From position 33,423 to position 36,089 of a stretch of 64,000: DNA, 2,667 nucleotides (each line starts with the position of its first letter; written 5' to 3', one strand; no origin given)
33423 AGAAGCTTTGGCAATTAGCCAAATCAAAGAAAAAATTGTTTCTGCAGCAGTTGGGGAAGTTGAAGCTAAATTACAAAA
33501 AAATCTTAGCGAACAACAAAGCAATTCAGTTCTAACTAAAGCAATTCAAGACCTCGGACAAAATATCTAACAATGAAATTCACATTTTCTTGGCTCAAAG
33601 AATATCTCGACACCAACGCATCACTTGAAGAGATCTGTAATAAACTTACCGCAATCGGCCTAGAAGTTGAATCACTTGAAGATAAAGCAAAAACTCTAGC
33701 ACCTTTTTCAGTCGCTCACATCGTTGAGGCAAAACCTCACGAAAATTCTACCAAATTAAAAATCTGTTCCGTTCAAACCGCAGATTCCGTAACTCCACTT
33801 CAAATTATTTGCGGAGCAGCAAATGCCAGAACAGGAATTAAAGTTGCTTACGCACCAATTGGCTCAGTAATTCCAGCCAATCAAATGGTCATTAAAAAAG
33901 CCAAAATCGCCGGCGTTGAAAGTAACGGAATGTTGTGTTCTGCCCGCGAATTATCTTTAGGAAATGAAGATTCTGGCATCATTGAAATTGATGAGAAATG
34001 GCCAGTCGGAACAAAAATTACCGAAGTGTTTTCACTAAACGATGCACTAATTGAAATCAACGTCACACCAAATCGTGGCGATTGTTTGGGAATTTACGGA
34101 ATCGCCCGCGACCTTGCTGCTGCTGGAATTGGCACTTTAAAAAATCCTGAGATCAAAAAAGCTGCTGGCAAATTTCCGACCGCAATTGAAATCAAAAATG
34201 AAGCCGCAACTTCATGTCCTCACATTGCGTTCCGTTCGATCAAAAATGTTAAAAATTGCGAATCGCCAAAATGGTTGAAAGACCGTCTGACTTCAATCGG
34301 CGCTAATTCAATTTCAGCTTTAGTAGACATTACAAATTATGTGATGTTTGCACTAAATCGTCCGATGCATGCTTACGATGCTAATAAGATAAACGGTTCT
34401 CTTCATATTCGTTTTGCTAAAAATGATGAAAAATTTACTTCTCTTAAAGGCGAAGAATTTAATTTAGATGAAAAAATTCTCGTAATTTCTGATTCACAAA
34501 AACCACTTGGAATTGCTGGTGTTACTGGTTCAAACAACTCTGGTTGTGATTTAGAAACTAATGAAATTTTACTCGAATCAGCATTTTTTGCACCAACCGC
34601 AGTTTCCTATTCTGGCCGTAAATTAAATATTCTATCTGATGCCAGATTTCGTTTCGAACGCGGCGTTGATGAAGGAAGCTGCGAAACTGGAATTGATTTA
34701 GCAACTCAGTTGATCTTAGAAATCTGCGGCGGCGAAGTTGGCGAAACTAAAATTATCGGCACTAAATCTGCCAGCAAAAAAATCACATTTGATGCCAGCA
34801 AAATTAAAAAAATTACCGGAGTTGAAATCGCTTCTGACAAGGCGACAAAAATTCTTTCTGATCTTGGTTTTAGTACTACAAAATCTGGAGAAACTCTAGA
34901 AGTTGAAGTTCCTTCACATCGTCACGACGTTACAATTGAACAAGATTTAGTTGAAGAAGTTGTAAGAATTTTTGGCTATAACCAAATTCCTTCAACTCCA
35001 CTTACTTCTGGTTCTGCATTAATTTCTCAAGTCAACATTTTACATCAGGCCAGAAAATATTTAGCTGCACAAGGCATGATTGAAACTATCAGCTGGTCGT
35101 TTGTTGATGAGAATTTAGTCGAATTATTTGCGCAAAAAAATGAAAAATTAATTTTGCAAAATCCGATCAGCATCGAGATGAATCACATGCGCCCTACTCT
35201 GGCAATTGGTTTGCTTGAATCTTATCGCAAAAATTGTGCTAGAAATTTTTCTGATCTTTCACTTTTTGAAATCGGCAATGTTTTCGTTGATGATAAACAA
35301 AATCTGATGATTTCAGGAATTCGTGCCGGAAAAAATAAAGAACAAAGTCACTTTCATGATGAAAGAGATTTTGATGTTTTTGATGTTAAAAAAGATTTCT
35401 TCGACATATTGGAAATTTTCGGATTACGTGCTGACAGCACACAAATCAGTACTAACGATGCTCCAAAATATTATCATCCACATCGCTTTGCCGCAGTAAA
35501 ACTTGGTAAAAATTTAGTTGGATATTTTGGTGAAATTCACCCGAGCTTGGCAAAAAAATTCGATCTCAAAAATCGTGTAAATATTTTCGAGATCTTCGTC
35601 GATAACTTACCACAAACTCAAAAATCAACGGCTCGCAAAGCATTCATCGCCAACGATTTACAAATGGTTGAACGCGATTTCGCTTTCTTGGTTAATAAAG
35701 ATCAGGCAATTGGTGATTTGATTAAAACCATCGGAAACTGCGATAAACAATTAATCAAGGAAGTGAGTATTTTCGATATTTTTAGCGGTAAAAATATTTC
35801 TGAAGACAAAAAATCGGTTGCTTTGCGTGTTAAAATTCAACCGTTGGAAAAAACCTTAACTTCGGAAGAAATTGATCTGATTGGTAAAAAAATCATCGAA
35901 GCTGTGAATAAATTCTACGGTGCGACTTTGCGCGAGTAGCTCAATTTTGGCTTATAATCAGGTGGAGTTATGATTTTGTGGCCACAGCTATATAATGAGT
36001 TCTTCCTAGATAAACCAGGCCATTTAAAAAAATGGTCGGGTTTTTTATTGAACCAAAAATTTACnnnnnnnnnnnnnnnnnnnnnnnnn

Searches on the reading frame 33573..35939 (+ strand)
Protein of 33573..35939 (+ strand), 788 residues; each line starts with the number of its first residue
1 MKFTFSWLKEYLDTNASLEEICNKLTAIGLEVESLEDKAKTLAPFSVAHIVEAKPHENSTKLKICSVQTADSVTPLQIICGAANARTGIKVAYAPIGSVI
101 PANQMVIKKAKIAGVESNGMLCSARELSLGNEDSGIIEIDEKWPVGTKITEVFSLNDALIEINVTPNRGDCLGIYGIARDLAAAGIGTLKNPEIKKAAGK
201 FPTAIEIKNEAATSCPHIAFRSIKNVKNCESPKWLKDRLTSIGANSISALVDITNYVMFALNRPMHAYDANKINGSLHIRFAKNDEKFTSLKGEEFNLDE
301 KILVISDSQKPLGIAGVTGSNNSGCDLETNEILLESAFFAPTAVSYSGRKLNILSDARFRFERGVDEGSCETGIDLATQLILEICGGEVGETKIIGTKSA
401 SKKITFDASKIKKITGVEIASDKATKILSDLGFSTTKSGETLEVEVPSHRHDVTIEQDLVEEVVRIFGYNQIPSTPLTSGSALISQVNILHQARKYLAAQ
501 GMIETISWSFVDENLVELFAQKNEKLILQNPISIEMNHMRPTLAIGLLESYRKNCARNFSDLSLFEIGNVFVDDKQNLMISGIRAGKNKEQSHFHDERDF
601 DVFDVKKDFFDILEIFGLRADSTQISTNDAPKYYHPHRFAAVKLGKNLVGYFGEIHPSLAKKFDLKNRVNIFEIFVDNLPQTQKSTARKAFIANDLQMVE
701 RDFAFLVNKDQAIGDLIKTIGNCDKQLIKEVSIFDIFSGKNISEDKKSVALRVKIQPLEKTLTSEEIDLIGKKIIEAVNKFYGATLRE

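Call 60: search_protein_families(library=pfam, proteins=[window:33573-35939:+], max_evalue=0.00001)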
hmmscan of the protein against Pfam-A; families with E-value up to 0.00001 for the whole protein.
window:33573-35939:+ (788 aa): 5 families
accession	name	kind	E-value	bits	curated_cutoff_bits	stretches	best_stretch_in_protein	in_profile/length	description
PF03483.22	B3_4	-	8e-63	211.6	29.3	1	215-386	2-174/174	B3/4 domain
PF17759.6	tRNA_synthFbeta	-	7e-46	156.8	22.4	1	473-674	6-212/214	Phenylalanyl tRNA synthetase beta chain CLM domain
PF03484.21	B5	-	2.7e-25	88.8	28.6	1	404-469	1-67/67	tRNA synthetase B5 domain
PF03147.19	FDX-ACB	-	9.1e-25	87.4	31.1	1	697-787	4-94/94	Ferredoxin-fold anticodon binding domain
PF01588.26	tRNA_bind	-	1e-18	67.6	27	1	46-148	2-96/96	Putative tRNA binding domain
